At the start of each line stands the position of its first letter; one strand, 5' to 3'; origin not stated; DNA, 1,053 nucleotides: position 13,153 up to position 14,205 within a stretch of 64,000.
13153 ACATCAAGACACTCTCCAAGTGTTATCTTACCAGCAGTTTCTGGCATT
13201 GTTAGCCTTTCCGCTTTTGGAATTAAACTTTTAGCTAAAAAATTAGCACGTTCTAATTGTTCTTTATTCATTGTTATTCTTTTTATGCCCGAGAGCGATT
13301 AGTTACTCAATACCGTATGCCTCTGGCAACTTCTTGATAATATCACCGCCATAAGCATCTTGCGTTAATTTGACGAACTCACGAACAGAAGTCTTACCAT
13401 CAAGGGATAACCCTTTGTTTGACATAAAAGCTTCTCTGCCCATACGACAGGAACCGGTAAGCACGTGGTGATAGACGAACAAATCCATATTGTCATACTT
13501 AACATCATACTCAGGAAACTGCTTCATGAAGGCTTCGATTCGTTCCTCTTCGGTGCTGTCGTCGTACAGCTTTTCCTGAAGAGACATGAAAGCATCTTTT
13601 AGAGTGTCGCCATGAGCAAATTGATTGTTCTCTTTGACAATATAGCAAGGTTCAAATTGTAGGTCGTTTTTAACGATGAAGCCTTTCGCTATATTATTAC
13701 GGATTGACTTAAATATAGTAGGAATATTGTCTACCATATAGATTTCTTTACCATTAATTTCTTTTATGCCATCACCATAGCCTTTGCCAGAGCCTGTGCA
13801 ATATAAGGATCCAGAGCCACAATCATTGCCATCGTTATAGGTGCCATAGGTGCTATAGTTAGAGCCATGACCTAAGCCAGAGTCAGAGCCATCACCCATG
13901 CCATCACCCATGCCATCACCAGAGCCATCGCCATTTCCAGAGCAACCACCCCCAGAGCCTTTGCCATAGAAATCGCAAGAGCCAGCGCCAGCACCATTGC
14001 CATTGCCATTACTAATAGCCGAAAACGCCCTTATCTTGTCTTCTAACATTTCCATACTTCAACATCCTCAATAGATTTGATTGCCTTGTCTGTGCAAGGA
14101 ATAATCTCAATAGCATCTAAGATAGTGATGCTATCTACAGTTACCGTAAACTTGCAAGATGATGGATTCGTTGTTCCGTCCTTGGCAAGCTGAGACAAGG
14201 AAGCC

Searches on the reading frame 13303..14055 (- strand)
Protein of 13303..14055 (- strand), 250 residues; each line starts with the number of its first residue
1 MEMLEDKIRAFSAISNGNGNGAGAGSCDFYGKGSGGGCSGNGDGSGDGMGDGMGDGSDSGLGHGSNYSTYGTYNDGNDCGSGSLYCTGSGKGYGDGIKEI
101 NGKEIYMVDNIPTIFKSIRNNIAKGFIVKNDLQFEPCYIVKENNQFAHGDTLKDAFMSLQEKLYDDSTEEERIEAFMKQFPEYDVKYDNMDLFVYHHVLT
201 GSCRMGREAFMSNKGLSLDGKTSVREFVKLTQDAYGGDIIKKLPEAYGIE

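Call 18: search_protein_families(library=phrogs, proteins=[window:13303-14055:-], max_evalue=0.01)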
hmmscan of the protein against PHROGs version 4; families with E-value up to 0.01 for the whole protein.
window:13303-14055:- (250 aa): 2 families
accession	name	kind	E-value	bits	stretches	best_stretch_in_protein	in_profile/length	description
phrog_18306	-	unknown function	9.2e-05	23.3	1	14-103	52-140/242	-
phrog_10432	-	unknown function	0.007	16.8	0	17-101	200-283/356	-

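Call 46: find_encoding_contigs(protein=window:13303-14055:-, flank=10000, max_places=2)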
Protein window:13303-14055:- (250 aa): 22 contigs read that carry it; 2 places shown.
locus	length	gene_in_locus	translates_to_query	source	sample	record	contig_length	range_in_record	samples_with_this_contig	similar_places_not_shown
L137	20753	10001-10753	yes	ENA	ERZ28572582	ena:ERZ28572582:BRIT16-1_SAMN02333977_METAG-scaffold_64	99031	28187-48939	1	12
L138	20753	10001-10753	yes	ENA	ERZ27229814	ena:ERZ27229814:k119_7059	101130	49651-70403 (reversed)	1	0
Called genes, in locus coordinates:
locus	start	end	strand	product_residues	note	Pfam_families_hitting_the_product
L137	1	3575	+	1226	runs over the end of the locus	-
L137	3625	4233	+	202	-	-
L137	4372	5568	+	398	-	PF00712:DNA_pol3_beta (faint), PF02767:DNA_pol3_beta_2 (weak), PF02768:DNA_pol3_beta_3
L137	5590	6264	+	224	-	-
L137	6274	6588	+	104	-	-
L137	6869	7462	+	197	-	-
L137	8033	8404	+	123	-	-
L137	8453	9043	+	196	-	-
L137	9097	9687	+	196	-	-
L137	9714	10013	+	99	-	PF22253:DUF6948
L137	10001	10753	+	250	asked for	-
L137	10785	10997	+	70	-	-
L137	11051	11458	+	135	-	-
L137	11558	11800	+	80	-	-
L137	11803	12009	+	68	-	-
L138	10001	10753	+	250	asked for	-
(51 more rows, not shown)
